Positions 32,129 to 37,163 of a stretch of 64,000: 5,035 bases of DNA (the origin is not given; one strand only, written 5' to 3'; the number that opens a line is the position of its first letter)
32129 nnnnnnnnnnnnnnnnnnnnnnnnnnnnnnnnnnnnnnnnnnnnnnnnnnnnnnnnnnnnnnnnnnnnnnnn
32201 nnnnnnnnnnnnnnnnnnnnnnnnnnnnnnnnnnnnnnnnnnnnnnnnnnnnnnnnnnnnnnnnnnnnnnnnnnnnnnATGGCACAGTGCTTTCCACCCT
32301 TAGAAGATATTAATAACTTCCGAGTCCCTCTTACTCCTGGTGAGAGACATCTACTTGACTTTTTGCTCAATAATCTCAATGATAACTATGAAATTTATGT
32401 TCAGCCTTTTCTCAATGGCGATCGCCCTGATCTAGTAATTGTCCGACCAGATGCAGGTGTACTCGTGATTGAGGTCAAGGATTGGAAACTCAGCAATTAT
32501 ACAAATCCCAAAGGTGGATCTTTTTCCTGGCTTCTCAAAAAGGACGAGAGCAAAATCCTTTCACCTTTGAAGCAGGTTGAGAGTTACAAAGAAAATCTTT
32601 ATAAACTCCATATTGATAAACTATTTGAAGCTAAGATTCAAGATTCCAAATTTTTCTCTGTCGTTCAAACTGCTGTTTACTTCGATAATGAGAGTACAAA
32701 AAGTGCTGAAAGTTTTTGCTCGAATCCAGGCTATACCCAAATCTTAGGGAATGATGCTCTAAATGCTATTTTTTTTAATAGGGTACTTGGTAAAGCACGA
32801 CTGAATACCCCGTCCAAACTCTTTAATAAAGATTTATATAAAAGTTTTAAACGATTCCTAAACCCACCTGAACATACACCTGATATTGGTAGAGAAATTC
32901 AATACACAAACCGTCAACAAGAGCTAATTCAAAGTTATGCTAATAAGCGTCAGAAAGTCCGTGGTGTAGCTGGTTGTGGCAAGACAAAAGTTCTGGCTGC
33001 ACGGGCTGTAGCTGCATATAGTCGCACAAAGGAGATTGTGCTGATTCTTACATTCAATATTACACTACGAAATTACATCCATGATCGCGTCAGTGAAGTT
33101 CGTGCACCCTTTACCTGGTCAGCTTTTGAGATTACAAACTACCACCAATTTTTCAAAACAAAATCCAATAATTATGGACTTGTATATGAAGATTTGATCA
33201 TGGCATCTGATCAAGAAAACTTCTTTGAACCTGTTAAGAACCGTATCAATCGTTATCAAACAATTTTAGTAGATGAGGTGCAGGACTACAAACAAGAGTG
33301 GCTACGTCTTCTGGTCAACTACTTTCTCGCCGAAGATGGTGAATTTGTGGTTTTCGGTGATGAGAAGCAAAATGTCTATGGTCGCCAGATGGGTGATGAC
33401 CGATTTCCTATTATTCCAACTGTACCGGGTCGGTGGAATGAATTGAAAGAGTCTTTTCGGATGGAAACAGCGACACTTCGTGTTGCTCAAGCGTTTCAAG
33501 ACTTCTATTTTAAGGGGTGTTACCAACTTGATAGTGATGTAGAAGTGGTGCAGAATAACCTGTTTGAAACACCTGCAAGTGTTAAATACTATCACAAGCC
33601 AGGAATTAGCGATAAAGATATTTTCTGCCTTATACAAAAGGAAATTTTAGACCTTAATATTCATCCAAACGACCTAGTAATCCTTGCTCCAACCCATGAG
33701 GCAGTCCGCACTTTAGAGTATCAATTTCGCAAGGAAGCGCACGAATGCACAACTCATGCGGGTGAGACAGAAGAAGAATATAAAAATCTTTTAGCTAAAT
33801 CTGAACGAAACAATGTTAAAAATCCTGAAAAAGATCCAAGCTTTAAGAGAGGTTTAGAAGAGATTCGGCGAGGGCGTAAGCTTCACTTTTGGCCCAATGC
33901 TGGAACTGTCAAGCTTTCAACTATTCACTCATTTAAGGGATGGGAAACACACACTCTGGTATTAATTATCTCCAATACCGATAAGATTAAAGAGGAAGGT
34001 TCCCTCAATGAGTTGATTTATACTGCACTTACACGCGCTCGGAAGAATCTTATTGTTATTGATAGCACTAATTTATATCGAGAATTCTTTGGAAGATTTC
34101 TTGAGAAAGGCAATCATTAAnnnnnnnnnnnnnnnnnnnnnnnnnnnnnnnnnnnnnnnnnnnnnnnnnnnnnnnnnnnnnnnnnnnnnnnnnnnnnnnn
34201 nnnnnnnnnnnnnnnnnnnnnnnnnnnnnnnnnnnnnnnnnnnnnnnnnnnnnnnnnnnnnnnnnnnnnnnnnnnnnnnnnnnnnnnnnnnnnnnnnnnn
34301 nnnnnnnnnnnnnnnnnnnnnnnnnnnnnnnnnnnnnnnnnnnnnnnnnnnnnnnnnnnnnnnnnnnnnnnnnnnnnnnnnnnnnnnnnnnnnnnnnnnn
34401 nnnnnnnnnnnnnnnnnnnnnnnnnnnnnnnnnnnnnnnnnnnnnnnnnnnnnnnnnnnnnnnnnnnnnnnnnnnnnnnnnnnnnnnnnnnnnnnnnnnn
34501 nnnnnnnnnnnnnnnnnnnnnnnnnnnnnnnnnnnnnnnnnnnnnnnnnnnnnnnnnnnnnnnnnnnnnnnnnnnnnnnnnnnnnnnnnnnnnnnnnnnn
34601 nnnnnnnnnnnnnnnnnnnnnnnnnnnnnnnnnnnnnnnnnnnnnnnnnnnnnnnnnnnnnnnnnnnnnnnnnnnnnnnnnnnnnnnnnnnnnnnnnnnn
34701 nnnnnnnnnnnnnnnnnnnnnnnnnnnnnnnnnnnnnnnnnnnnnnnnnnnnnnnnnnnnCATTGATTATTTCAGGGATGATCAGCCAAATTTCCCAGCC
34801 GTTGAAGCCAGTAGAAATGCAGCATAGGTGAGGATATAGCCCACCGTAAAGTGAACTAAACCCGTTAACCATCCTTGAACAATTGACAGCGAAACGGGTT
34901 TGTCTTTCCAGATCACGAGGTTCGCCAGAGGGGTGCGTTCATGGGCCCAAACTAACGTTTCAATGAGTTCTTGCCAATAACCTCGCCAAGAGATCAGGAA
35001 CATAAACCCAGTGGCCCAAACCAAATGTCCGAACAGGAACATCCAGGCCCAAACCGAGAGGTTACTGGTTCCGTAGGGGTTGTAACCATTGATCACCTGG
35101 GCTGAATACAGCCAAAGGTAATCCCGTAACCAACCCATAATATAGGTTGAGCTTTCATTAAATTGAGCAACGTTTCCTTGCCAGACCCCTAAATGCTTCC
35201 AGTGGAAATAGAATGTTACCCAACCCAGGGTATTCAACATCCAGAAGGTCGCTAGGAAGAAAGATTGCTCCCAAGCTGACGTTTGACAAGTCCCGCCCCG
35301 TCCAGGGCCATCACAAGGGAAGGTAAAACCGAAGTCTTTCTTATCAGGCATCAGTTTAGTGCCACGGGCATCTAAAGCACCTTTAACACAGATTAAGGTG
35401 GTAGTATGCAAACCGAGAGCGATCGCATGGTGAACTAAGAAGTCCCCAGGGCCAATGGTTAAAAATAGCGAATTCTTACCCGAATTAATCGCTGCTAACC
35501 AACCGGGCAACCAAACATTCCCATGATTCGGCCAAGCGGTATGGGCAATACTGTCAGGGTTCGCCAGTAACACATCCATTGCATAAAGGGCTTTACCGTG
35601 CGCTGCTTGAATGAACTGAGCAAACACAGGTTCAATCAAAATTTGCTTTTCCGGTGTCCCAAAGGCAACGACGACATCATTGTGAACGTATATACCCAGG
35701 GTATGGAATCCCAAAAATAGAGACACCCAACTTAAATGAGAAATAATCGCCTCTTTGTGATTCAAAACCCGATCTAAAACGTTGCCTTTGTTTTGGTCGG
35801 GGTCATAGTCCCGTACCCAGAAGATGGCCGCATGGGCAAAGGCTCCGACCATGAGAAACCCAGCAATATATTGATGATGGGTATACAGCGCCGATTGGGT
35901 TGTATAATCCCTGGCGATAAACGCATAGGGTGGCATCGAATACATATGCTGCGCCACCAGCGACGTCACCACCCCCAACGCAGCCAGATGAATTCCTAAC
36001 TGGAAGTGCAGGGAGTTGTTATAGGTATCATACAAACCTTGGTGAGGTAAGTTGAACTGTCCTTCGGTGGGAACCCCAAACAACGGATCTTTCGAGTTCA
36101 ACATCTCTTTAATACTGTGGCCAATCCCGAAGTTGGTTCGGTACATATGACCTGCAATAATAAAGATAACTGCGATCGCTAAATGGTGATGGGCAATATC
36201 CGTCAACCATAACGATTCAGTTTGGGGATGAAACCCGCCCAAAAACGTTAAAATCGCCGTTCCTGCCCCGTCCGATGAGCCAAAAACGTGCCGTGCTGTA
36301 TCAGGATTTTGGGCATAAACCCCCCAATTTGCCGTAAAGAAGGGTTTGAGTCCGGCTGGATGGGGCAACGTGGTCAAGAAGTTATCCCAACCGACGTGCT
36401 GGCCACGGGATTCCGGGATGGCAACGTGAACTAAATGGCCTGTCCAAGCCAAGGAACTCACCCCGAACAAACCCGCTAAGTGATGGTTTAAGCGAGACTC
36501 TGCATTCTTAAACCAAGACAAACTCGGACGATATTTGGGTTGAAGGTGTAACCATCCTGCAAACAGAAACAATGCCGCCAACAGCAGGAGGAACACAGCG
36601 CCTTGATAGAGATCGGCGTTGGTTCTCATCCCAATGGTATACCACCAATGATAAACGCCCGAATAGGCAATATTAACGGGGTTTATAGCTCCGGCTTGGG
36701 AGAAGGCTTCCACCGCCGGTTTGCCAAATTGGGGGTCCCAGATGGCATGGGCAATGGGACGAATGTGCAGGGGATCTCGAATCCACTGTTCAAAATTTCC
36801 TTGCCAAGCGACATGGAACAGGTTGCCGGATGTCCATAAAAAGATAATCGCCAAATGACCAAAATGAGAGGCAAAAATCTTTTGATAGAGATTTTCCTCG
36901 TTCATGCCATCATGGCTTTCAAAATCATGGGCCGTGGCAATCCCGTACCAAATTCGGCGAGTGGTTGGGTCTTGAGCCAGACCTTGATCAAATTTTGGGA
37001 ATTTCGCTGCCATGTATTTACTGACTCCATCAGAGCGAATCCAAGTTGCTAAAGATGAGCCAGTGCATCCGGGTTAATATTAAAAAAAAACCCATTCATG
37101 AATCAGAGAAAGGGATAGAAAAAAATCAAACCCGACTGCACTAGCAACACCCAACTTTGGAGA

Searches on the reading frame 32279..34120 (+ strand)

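Call 7: search_protein_families(library=pfam, proteins=[window:32279-34120:+], max_evalue=0.01)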
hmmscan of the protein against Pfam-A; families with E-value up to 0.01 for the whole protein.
window:32279-34120:+ (613 aa): 9 families
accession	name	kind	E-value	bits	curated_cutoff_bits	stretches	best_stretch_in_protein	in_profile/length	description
PF13245.12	AAA_19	-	3e-11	44.1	25.1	1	213-367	1-131/134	AAA domain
PF08378.17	NERD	-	4.3e-11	43.8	22.1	1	20-126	4-105/111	Nuclease-related domain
PF00580.27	UvrD-helicase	-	5.4e-10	39.8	23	1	285-368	170-254/271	UvrD/REP helicase N-terminal domain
PF01443.25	Viral_helicase1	-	1.3e-09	38.7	21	0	544-594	177-227/228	Viral superfamily 1 RNA helicase core domain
PF13538.12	UvrD_C_2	-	7.6e-06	26.1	27.4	1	546-594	4-52/52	UvrD-like helicase C-terminal domain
PF13604.12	AAA_30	-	1.4e-05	25.3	27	1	209-365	2-128/191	AAA domain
PF13361.12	UvrD_C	-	0.00028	20.9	25.6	1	289-595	162-347/350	UvrD-like helicase C-terminal domain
PF13087.12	AAA_12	-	0.0035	17.4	27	0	522-594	138-191/195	AAA domain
PF09848.15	SLFN-g3_helicase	-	0.0051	16.6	24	0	227-397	6-163/354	Schlafen group 3, DNA/RNA helicase domain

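Call 8: search_protein_families(library=ncbifam, proteins=[window:32279-34120:+], max_evalue=0.01)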
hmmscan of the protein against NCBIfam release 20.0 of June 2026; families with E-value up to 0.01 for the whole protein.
window:32279-34120:+ (613 aa): 8 families
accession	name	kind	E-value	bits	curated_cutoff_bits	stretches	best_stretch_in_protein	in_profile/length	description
TIGR01075.1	uvrD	equivalog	3.8e-06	25.5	1144.45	0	323-368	206-250/715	DNA helicase II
NF008743.0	PRK11773.1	equivalog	8.9e-06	24.3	965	1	323-368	211-255/720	DNA helicase II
TIGR01074.1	rep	equivalog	5.5e-05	21.6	951.45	0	303-368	182-248/668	DNA helicase Rep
TIGR01448.2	helicase_RecD2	equivalog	0.00016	20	500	1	548-599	644-692/713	SF1B family DNA helicase RecD2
NF047741.1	antiphage_MADS6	equivalog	0.00069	18.3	460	1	14-101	7-93/612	methylation-associated defense system protein kinase MAD6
TIGR01447.1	recD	equivalog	0.0017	17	310.15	1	547-601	529-580/597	exodeoxyribonuclease V subunit alpha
TIGR00609.1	recB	equivalog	0.0022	16.1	696.05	1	321-368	366-415/1175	exodeoxyribonuclease V subunit beta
TIGR00376.1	TIGR00376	hypoth_equivalog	0.0068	14.9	348.9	0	544-598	556-612/639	IGHMBP2 family helicase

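Call 24: search_protein_families(library=padloc, proteins=[window:32279-34120:+], max_evalue=0.001)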
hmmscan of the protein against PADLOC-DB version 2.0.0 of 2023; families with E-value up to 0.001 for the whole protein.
window:32279-34120:+ (613 aa): 36 families (the best 25 are shown)
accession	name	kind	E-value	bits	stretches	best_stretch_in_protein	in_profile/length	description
PDLC01087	C3a187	-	2.4e-58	196.3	1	1-596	1-544/559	NERD+UvrD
PDLC03813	RTasNERD-Hel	-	1.5e-21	75.1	2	202-473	202-429/519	DRT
PDLC00122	GajB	-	2.3e-13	47.9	1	537-610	416-487/502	UrvD helicase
PDLC00127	GajB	-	3.8e-13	46.8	2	325-490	201-364/594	UrvD helicase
PDLC03802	RTasHel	-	8.3e-13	46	1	319-478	185-329/675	DRT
PDLC00129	GajB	-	3.6e-12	43.7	0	313-368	214-268/594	UrvD helicase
PDLC00132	GajB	-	2.1e-10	37.9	2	207-275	2-70/625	UrvD helicase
PDLC02350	AbiO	-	1.9e-09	34.8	1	319-401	251-334/468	AbiO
PDLC00120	GajB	-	3.4e-09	34.4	1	327-596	157-432/458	UrvD helicase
PDLC03002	Helicase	-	4e-09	33.3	1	216-371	198-375/707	-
PDLC00107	GajB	-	8.9e-09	32.5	0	324-368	214-257/587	UrvD helicase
PDLC04173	GajB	-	9.9e-09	32.7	1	221-368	8-163/471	-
PDLC00148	GajB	-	1.7e-08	31.8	1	285-368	109-191/369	UrvD helicase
PDLC00147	GajB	-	6.4e-08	29.9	1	324-376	231-286/637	UrvD helicase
PDLC00142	GajB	-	6.4e-08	29.4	0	208-279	2-77/583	UrvD helicase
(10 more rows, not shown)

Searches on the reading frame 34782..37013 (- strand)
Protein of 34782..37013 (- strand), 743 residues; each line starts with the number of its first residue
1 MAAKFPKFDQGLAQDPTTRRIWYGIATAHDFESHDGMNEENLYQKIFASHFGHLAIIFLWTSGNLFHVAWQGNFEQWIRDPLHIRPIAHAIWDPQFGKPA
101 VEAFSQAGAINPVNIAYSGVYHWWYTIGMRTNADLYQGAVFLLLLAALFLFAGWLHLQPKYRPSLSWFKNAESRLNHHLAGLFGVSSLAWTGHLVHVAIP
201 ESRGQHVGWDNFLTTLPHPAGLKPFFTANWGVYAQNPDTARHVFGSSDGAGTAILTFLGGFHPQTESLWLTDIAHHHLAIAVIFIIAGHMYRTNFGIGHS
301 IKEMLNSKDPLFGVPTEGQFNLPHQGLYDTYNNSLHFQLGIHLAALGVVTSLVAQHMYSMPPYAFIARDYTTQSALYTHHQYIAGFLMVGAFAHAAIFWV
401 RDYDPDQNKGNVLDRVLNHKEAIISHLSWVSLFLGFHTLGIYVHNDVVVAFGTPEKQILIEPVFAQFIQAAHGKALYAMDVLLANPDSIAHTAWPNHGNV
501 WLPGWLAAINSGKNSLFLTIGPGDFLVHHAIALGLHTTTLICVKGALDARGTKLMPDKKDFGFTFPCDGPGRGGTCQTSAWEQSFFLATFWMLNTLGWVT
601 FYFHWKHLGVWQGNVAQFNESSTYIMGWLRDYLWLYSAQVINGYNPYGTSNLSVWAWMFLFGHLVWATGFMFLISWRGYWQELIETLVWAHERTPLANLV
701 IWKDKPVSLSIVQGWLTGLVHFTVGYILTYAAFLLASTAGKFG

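Call 14: search_protein_families(library=pfam, proteins=[window:34782-37013:-], max_evalue=0.001)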
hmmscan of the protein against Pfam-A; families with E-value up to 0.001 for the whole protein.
window:34782-37013:- (743 aa): 1 family
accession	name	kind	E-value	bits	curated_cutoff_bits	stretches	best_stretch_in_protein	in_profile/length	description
PF00223.24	PsaA_PsaB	-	0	1288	23.3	1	8-736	1-711/711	Photosystem I psaA/psaB protein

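Call 69: search_protein_families(library=ncbifam, proteins=[window:34782-37013:-], max_evalue=0.00001)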
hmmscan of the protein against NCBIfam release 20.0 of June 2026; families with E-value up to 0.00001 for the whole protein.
window:34782-37013:- (743 aa): 2 families
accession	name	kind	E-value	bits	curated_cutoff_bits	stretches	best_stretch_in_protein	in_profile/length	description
TIGR01336.1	psaB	equivalog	0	1524.4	921.65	1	2-743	1-734/734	photosystem I core protein PsaB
TIGR01335.1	psaA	equivalog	7e-199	662.7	862.55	1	4-737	31-747/752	photosystem I core protein PsaA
